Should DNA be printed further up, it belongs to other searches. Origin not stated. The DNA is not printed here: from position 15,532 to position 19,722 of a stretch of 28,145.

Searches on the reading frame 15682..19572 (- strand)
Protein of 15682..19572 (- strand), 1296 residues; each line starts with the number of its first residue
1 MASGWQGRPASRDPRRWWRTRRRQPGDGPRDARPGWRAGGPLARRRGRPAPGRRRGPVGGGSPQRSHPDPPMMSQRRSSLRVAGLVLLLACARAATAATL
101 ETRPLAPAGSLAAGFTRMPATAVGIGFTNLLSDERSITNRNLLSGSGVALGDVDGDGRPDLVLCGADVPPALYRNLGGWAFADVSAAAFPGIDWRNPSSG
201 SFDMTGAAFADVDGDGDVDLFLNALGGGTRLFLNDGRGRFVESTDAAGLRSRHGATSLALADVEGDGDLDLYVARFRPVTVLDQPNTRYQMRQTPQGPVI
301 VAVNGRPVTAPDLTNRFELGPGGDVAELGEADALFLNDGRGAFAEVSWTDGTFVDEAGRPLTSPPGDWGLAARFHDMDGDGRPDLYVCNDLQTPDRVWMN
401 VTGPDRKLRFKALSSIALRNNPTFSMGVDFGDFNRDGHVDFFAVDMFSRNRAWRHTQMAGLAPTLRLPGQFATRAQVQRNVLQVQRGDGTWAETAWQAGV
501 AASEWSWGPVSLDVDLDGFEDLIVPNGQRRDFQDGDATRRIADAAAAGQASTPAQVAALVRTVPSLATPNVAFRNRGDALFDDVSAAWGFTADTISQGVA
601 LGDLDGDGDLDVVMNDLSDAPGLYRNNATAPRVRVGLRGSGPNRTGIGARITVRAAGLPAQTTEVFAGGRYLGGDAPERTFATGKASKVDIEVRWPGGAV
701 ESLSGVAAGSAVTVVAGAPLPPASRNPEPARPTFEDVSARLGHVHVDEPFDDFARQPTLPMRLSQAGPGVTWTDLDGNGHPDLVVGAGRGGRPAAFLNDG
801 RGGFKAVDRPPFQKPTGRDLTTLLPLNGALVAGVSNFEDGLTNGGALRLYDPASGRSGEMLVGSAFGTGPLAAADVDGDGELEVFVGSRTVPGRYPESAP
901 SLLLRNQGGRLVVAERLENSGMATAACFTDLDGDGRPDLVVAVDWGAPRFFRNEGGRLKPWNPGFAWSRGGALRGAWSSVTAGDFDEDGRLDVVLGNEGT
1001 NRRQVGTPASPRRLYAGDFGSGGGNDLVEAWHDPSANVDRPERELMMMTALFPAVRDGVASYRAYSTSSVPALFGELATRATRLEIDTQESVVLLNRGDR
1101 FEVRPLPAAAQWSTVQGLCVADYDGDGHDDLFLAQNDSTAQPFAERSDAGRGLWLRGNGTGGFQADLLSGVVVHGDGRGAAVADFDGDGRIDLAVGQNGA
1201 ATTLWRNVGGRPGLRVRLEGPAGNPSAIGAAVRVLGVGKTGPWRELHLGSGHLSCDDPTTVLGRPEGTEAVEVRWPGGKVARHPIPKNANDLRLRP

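Call 83: search_protein_families(library=pfam, proteins=[window:15682-19572:-], max_evalue=0.0001)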
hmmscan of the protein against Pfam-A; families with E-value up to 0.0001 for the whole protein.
window:15682-19572:- (1296 aa): 5 families
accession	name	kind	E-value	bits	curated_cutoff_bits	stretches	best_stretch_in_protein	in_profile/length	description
PF13517.12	FG-GAP_3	-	3.2e-71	236.3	26.9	7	930-994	1-60/61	FG-GAP-like repeat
PF01839.29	FG-GAP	-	1.9e-39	133.3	22.1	1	924-951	3-27/37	FG-GAP repeat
PF07593.17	UnbV_ASPIC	-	1.8e-20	73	23.4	2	646-712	1-67/68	ASPIC and UnbV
PF14783.12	BBS2_Mid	-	3.3e-06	27.6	27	0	1118-1144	2-28/108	Ciliary BBSome complex subunit 2, middle region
PF16743.10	PliI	-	7.3e-06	26.1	27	0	920-943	56-79/123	Periplasmic lysozyme inhibitor of I-type lysozyme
